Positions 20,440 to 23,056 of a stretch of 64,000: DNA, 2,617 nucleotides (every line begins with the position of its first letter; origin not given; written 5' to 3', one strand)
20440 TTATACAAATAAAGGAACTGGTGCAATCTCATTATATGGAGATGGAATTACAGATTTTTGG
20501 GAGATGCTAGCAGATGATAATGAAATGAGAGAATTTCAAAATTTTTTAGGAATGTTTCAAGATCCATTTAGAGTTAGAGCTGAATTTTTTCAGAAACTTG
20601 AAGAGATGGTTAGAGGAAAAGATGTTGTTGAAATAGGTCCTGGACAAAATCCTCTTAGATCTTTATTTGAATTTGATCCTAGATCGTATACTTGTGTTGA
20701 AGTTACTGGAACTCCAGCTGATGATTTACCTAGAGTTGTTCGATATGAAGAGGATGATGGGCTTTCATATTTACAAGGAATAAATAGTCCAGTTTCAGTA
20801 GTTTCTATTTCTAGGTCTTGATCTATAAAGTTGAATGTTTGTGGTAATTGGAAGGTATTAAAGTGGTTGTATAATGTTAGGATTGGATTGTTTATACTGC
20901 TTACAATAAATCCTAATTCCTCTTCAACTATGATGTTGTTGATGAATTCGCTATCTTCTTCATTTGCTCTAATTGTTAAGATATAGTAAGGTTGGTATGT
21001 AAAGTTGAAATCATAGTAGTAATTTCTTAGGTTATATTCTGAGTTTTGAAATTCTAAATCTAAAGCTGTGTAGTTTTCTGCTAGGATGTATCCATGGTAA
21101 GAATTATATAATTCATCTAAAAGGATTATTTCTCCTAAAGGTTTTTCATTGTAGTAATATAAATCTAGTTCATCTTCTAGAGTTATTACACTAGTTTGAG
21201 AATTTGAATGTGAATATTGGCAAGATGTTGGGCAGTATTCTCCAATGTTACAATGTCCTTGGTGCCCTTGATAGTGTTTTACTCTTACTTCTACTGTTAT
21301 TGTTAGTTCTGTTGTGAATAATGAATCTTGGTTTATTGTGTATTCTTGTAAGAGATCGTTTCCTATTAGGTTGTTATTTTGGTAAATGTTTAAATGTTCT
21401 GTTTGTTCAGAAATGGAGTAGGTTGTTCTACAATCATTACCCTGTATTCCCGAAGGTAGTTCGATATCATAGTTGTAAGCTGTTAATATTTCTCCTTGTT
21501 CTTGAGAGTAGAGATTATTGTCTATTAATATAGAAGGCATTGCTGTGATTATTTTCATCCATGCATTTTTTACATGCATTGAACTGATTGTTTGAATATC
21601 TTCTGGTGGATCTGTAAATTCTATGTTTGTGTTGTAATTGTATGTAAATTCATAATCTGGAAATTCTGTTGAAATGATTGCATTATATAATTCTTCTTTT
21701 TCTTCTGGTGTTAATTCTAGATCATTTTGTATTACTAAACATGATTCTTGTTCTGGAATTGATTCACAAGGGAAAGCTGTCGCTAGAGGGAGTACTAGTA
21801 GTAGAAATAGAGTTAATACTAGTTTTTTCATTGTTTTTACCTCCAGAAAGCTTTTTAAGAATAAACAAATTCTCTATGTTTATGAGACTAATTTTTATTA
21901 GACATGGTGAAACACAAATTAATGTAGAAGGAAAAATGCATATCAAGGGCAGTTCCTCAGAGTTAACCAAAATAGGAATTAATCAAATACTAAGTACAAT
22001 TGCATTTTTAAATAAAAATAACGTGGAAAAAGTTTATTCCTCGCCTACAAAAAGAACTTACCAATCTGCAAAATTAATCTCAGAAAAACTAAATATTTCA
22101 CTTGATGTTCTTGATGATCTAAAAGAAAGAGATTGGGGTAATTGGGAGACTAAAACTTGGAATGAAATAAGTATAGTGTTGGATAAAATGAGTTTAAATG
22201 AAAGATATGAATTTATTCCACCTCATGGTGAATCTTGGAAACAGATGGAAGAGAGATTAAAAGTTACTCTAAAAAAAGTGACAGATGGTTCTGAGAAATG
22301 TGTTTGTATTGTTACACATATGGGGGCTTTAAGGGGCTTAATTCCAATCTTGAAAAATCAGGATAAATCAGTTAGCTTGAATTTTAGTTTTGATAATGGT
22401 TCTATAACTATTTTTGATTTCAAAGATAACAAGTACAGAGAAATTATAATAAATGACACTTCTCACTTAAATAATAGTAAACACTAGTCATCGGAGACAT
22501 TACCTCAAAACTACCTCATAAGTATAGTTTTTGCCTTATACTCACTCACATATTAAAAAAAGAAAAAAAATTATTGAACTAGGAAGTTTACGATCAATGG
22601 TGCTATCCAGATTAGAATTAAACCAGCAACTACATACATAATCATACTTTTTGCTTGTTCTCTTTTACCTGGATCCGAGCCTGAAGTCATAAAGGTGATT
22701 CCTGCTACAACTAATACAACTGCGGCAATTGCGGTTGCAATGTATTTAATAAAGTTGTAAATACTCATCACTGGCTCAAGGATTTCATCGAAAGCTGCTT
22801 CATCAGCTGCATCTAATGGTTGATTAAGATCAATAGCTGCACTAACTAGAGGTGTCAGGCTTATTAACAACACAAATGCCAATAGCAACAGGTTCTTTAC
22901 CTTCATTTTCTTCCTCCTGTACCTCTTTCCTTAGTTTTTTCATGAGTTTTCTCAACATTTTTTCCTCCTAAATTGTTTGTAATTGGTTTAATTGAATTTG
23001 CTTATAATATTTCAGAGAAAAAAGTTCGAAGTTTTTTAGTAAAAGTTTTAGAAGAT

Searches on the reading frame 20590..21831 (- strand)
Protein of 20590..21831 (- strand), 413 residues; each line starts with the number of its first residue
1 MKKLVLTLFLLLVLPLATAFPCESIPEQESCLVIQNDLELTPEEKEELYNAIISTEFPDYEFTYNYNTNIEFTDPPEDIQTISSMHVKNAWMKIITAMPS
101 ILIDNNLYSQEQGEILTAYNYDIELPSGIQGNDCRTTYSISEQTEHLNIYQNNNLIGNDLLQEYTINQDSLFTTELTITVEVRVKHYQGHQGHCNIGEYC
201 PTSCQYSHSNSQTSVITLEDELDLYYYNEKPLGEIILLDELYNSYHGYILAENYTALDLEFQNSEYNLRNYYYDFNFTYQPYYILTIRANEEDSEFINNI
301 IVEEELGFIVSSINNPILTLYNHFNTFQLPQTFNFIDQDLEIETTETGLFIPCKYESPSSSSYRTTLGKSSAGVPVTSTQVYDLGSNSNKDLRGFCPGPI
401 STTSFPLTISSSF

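Call 9: search_protein_families(library=pfam, proteins=[window:20590-21831:-], max_evalue=0.1)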
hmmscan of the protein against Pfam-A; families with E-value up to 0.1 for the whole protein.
window:20590-21831:- (413 aa): 0 families

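Call 37: search_protein_families(library=phrogs, proteins=[window:20590-21831:-], max_evalue=0.01)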
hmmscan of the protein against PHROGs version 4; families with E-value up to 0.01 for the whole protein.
window:20590-21831:- (413 aa): 0 families

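Call 57: search_protein_families(library=padloc, proteins=[window:20590-21831:-], max_evalue=0.01)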
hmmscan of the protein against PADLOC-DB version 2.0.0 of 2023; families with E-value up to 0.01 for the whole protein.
window:20590-21831:- (413 aa): 0 families

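Call 58: search_protein_families(library=ncbifam, proteins=[window:20590-21831:-], max_evalue=0.01)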
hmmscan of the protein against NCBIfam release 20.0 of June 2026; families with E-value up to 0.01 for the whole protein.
window:20590-21831:- (413 aa): 0 families

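Call 64: find_homologous_proteins(query=window:20590-21831:-, max_evalue=0.001)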
Query window:20590-21831:- (413 aa): 9 proteins with E <= 0.001 among 3662 candidates.
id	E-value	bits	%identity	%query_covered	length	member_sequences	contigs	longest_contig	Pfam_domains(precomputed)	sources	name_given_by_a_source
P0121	1.4e-272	922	100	100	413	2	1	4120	-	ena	-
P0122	8.7e-207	705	93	82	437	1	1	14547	-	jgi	jgi:hypothetical protein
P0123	4.9e-194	663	86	85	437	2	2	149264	-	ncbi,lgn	-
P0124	5.3e-154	531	69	79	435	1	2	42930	PF26589.1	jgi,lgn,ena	jgi:hypothetical protein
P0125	5.2e-54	202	36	78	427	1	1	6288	PF26589.1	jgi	jgi:hypothetical protein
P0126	5.1e-49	186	34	80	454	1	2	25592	PF26589.1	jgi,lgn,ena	-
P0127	5.0e-48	182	36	79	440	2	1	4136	-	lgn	-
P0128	9.4e-40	155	31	81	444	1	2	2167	-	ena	-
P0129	4.4e-35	140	30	73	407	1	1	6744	-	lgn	-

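Call 65: find_encoding_contigs(protein=P0123, flank=10000, max_places=3)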
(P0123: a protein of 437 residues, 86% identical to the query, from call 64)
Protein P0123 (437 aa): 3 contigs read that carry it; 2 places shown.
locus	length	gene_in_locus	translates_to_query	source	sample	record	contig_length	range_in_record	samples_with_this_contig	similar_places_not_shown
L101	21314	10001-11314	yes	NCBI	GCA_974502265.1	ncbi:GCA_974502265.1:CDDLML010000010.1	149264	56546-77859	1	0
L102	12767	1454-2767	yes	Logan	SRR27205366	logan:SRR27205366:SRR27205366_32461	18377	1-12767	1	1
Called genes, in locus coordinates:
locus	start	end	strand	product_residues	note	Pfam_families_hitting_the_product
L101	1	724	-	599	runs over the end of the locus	-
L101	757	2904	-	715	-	PF01839:FG-GAP (faint)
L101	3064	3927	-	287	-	-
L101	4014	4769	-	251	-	PF01841:Transglut_core (weak)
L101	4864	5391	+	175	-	-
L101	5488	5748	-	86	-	-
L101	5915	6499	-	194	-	PF03575:Peptidase_S51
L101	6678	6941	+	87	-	PF12636:DUF3781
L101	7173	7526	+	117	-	-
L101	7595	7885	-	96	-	-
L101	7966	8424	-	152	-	-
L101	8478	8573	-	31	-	-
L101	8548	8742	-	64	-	PF21983:NikA-like (weak)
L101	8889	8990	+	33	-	-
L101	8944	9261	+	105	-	PF04956:TrbC, PF18895:T4SS_pilin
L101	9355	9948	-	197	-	PF00300:His_Phos_1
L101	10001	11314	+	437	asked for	-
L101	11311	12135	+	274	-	PF18895:T4SS_pilin (weak)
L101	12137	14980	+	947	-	PF12666:PrgI (faint), PF26593:TraC-like, PF01935:DUF87, PF19044:P-loop_TraG, PF12846:AAA_10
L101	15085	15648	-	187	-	PF13489:Methyltransf_23, PF13847:Methyltransf_31, PF08241:Methyltransf_11, PF08242:Methyltransf_12, PF13649:Methyltransf_25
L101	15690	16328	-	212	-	-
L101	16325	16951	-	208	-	-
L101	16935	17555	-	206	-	PF06610:AlaE (weak)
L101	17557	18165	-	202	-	PF06610:AlaE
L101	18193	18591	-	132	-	-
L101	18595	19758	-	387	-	PF00291:PALP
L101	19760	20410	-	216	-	-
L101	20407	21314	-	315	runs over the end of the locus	PF04014:MazE_antitoxin (weak)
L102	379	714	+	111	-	PF04956:TrbC, PF18895:T4SS_pilin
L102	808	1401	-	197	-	PF00300:His_Phos_1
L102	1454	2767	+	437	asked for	-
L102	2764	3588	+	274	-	PF18895:T4SS_pilin (weak)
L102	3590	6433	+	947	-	PF12666:PrgI (faint), PF26593:TraC-like, PF01935:DUF87, PF19044:P-loop_TraG, PF12846:AAA_10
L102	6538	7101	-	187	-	PF13489:Methyltransf_23, PF13847:Methyltransf_31, PF08241:Methyltransf_11, PF08242:Methyltransf_12, PF13649:Methyltransf_25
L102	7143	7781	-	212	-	-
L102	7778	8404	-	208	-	-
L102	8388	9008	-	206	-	PF06610:AlaE (weak)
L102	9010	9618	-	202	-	PF06610:AlaE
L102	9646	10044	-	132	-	-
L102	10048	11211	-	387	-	PF00291:PALP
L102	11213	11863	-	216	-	-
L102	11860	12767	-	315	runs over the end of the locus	PF04014:MazE_antitoxin (weak)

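Call 66: find_encoding_contigs(protein=P0122, flank=10000, max_places=3)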
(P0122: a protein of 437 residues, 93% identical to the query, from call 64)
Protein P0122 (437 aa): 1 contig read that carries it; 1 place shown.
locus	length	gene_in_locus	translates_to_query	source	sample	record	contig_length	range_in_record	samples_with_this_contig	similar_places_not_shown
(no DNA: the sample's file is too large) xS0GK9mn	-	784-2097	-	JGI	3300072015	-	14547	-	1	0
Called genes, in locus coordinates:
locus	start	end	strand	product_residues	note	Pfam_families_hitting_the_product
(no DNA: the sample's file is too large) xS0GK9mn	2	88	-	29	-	?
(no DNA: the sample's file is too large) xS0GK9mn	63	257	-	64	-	PF21983:NikA-like (weak)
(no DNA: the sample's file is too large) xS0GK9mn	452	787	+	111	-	PF04956:TrbC, PF18895:T4SS_pilin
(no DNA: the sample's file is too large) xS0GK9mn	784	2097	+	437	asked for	-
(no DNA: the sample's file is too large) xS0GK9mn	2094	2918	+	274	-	PF18895:T4SS_pilin (weak)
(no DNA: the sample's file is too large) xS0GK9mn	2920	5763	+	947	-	PF12666:PrgI (faint), PF26593:TraC-like (weak), PF01935:DUF87, PF19044:P-loop_TraG, PF12846:AAA_10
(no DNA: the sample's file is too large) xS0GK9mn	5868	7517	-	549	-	PF04055:Radical_SAM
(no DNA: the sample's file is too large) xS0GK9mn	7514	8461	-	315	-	PF04014:MazE_antitoxin (weak)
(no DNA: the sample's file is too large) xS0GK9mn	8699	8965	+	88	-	-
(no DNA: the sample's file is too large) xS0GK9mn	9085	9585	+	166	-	-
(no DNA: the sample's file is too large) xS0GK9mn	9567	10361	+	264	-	PF08843:AbiEii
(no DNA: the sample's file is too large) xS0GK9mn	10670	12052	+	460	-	-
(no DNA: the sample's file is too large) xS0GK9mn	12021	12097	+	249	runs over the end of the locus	-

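Call 72: search_protein_families(library=pfam, proteins=[P0124, P0126, P0123, L101:11311-12135:+, L101:12137-14980:+, L101:7966-8424:-, L101:7595-7885:-, L101:7173-7526:+], max_evalue=0.01)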
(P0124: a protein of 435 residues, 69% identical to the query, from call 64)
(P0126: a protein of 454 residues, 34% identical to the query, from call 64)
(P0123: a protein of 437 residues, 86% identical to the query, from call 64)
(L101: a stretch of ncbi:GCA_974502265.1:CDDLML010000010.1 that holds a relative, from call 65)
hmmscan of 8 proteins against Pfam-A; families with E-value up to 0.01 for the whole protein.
P0124 (435 aa): 0 families

P0126 (454 aa): 0 families

P0123 (437 aa): 0 families

L101:11311-12135:+ (274 aa): 1 family
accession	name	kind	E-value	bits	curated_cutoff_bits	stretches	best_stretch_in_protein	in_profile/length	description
PF18895.5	T4SS_pilin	-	2.6e-06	27.9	26.6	1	54-110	15-70/71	Type IV secretion system pilin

L101:12137-14980:+ (947 aa): 5 families
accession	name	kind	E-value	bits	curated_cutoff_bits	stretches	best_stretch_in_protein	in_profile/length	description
PF19044.6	P-loop_TraG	-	1.4e-25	90.3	25.8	1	421-734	12-346/413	TraG P-loop domain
PF01935.23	DUF87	-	6.3e-15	56.3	23.2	1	417-603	9-183/220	Helicase HerA, central domain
PF12846.13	AAA_10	-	7.9e-13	48.6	27.5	1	430-725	20-321/362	AAA-like domain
PF12666.12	PrgI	-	4.2e-06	27.6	27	1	5-69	2-68/91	PrgI family protein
PF13401.12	AAA_22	-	0.0024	18.7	27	0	433-468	7-42/130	AAA domain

L101:7966-8424:- (152 aa): 0 families

L101:7595-7885:- (96 aa): 0 families

L101:7173-7526:+ (117 aa): 0 families

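Call 84: predict_structure(alignment_id=A4)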
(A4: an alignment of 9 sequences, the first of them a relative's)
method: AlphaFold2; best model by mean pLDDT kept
length: 437 residues; sequences in the alignment: 9
mean_pLDDT: 76.4   pTM: 0.56
mean pLDDT of the five models: 76.4, 70.7, 63.4, 62.1, 60.8
residues with pLDDT >= 90: 100; 70-90: 191; 50-70: 127; < 50: 19
segments of 3 or more residues with pLDDT < 50: 295-299, 301-309, 334-336
pLDDT, mean of each block of 10 residues (from residue 1): 73 60 61 72 68 60 69 70 86 88 87 90 88 90 95 95 94 96 91 64 86 93 85 58 58 74 69 68 72 54 42 73 77 58 83 86 85 88 82 78 70 77 79 62
secondary structure, 60 per line:
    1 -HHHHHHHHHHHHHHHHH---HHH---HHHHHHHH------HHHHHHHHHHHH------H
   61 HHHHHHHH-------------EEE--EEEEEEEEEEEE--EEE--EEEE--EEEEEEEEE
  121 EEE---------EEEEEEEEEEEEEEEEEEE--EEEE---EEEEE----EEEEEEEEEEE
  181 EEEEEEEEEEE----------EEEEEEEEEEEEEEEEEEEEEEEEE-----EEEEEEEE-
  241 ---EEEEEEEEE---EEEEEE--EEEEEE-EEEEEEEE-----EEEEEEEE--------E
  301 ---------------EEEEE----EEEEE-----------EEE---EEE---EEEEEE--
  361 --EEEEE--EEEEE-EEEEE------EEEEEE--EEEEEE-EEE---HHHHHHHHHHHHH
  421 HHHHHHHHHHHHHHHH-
elements in order: H2-18 H28-35 H42-53 H60-68 E82-84 E87-98 E101-103 E106-109 E112-123 E133-151 E154-157 E161-165 E170-191 E202-226 E232-239 E244-252 E256-261 E264-269 E271-278 E284-291 E316-320 E325-329 E341-343 E347-349 E353-358 E363-367 E370-374 E376-380 E387-392 E395-400 E402-404 H408-436

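Call 87: fold_search(model_id=the predicted structure, library=pdb)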
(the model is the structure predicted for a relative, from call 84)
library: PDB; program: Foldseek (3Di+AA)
matches with E <= 10: 701; with E <= 0.001: 5
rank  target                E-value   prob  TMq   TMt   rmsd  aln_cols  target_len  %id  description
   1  6fwv_B                8.9e-05  0.87  0.14  0.13  18.4       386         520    8  The Bacillus anthracis TIE protein (released 2018-08-08)
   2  6fwv_A                3.4e-04  0.66  0.14  0.13  22.7       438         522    8  The Bacillus anthracis TIE protein (released 2018-08-08)
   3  2oz4_A                7.8e-04  0.92  0.16  0.23  15.4       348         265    9  Structural Plasticity in IgSF Domain 4 of ICAM-1 Mediates Cell Surface Dimerization (released 2007-10-16)
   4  7ptp_A                8.3e-04  0.96  0.22  0.15  23.4       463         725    8  In-situ structure of pentameric S-layer protein (released 2021-12-15)
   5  1z7z_I                8.7e-04  0.69  0.14  0.14  29.8       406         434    8  Cryo-em structure of human coxsackievirus A21 complexed with five domain icam-1kilifi (released 2005-08-02)
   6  4oib_A                1.1e-03  0.75  0.15  0.16  21.6       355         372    8  Crystal Structure of ICAM-5 D1-D4 ectodomain fragment, Space Group R3 (released 2014-07-16)
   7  8uin_A                1.6e-03  0.63  0.16  0.12  34.0       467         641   10  Structure of the C3bBb-albicin complex (released 2024-05-08)
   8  7s62                  1.9e-03  0.72  0.16  0.07  34.0       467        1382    9  Locally refined protomer structure of native-form oocyte/egg Alpha-2-Macroglobulin (A2Moo) tetramer (released 2022-01-05)
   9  8cem_F                2.2e-03  0.77  0.18  0.14  35.0       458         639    8  Structure of bovine native C3, re-refinement (released 2023-04-05)
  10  7zgj_A                2.2e-03  0.72  0.17  0.13  35.1       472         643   10  Trypanosoma brucei gambiense ISG65 in complex with human complement component C3 (released 2023-04-05)
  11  8oq3_A                2.3e-03  0.69  0.16  0.07  34.0       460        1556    8  Structure of methylamine treated human complement C3 (released 2024-02-21)
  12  4w4o_C                2.5e-03  0.95  0.18  0.27  23.4       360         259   10  High-resolution crystal structure of Fc bound to its human receptor Fc-gamma-RI (released 2015-04-29)
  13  2nzi_A                2.5e-03  0.69  0.16  0.21  15.0       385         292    7  Crystal structure of domains A168-A170 from titin (released 2007-02-13)
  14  6ru5_A                2.5e-03  0.60  0.16  0.12  34.4       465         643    9  human complement C3 in complex with the hC3Nb1 nanobody (released 2019-08-21)
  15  8cem_E                3.4e-03  0.69  0.18  0.14  35.5       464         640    8  Structure of bovine native C3, re-refinement (released 2023-04-05)
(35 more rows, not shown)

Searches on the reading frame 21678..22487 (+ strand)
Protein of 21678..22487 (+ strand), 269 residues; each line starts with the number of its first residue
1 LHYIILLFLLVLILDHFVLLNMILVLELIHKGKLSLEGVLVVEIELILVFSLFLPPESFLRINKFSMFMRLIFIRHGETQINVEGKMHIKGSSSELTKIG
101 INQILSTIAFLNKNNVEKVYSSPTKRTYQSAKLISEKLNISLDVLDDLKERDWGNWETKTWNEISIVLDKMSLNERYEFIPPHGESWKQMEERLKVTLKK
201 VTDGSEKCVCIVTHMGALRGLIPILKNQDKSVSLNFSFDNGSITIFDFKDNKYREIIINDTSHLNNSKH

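Call 9: search_protein_families(library=pfam, proteins=[window:21678-22487:+], max_evalue=0.1)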
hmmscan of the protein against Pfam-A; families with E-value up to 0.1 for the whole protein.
window:21678-22487:+ (269 aa): 2 families
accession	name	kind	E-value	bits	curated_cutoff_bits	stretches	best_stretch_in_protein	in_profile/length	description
PF00300.27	His_Phos_1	-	1.3e-38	133.1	21.7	1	71-260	1-193/194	Histidine phosphatase superfamily (branch 1)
PF11027.13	DUF2615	-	0.06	13.9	23.4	0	203-229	3-29/104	Protein of unknown function (DUF2615)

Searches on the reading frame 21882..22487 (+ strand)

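Call 37: search_protein_families(library=phrogs, proteins=[window:21882-22487:+], max_evalue=0.01)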
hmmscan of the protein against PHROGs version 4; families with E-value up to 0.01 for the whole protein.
window:21882-22487:+ (201 aa): 1 family
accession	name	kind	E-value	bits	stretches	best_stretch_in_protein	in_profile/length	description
phrog_12933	-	unknown function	4.2e-26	93.2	1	1-188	2-190/197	-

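Call 57: search_protein_families(library=padloc, proteins=[window:21882-22487:+], max_evalue=0.01)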
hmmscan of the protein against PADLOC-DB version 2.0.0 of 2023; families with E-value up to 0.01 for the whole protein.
window:21882-22487:+ (201 aa): 1 family
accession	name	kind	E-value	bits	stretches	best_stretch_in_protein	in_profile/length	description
PDLC04218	HEC-02B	-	0.0067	14.4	0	74-165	49-141/175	-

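Call 58: search_protein_families(library=ncbifam, proteins=[window:21882-22487:+], max_evalue=0.01)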
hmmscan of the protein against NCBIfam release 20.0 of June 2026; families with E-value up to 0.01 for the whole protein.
window:21882-22487:+ (201 aa): 14 families
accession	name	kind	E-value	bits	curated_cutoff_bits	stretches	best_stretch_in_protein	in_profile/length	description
TIGR03162.1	ribazole_cobC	equivalog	1.4e-29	102.8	162.9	1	3-177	1-175/176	alpha-ribazole phosphatase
NF005567.0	PRK07238.1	equivalog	8.4e-27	94.5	326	1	2-196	179-377/378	bifunctional RNase H/acid phosphatase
NF038349.1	dPGM_arch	equivalog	7.3e-25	88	225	1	4-184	2-175/194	2,3-diphosphoglycerate-dependent phosphoglycerate mutase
NF045917.1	PhserinePhPspA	equivalog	4.7e-23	82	350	1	1-197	2-201/211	phosphoserine phosphatase PspA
NF011580.0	PRK15004.1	equivalog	3.2e-21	76.3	250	1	1-185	1-188/203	adenosylcobalamin/alpha-ribazole phosphatase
NF002901.0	PRK03482.1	equivalog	8.7e-13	48.4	261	1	4-185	5-189/215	2,3-diphosphoglycerate-dependent phosphoglycerate mutase GpmB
NF009993.0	PRK13462.1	equivalog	9.6e-13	48.2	226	1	2-182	7-183/203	acid phosphatase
NF009994.0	PRK13463.1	equivalog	3.4e-12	46.6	277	1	5-196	7-202/203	phosphoserine phosphatase 1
TIGR03848.1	MSMEG_4193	subfamily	1.9e-11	43.8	203.85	1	3-133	2-133/204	MSMEG_4193 family putative phosphomutase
TIGR00249.1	sixA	equivalog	1.3e-08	34.9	74.5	1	1-81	1-79/154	phosphohistidine phosphatase SixA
NF002339.0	PRK01295.1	equivalog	1.6e-06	27.8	316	1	3-182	5-194/206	2,3-bisphosphoglycerate-dependent phosphoglycerate mutase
NF010713.0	PRK14115.1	equivalog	2.6e-06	26.9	305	0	2-73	3-75/248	2,3-diphosphoglycerate-dependent phosphoglycerate mutase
TIGR01258.1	pgm_1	subfamily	2e-05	24.1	81.7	0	1-89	1-93/245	2,3-bisphosphoglycerate-dependent phosphoglycerate mutase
NF002217.0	PRK01112.1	equivalog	8.9e-05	22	320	0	80-185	109-220/228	2,3-bisphosphoglycerate-dependent phosphoglycerate mutase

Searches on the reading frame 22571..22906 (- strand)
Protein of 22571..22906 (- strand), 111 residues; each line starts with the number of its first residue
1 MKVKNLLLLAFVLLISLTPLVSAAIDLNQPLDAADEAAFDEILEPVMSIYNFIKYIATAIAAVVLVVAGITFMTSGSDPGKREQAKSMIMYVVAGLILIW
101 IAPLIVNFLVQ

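Call 9: search_protein_families(library=pfam, proteins=[window:22571-22906:-], max_evalue=0.1)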
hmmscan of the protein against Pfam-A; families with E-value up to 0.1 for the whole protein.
window:22571-22906:- (111 aa): 9 families
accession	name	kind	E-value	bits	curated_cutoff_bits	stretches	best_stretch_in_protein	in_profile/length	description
PF18895.5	T4SS_pilin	-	3.2e-16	59.6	26.6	1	47-109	10-71/71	Type IV secretion system pilin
PF04956.18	TrbC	-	7.8e-09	36.1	27.9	1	23-109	20-98/98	TrbC/VIRB2 pilin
PF07925.16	RdRP_5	-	0.00027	19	19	1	2-99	147-238/1271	Reovirus RNA-dependent RNA polymerase lambda 3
PF13572.11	DUF4134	-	0.0035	18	26.5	1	35-106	20-90/93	Domain of unknown function (DUF4134)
PF10642.14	Tom5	-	0.0099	16.3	26.1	1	82-109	17-44/46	Mitochondrial import receptor subunit or translocase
PF23484.1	YBR126W-A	-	0.01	16.2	27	0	58-87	28-58/68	YBR126W-A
PF10754.15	DUF2569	-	0.015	16.1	26.5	1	6-107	8-104/143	Protein of unknown function (DUF2569)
PF14802.11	TMEM192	-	0.049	13.2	25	1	55-108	26-78/236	TMEM192 family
PF04835.17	Pox_A9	-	0.083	13.5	22.8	1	87-102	32-47/53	A9 protein conserved region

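Call 37: search_protein_families(library=phrogs, proteins=[window:22571-22906:-], max_evalue=0.01)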
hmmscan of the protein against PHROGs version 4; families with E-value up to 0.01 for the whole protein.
window:22571-22906:- (111 aa): 2 families
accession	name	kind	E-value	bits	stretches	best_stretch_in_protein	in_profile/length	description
phrog_28964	-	unknown function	1.8e-07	32.5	1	34-110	55-126/132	-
phrog_5422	-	unknown function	1.3e-05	26.7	1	27-111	64-143/148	-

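Call 58: search_protein_families(library=ncbifam, proteins=[window:22571-22906:-], max_evalue=0.01)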
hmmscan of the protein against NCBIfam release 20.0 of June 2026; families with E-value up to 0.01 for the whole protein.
window:22571-22906:- (111 aa): 2 families
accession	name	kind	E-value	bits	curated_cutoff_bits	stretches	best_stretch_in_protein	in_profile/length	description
NF045849.1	ICE_MMCAP2_0565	equivalog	2.2e-07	30.5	40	1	41-109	4-76/80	Mbov_0395 family pilin-like conjugal transfer protein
NF045890.1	conj_pls20_p028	equivalog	0.0012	17.8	150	1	19-107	41-114/377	pLS20_p028 family conjugation system transmembrane protein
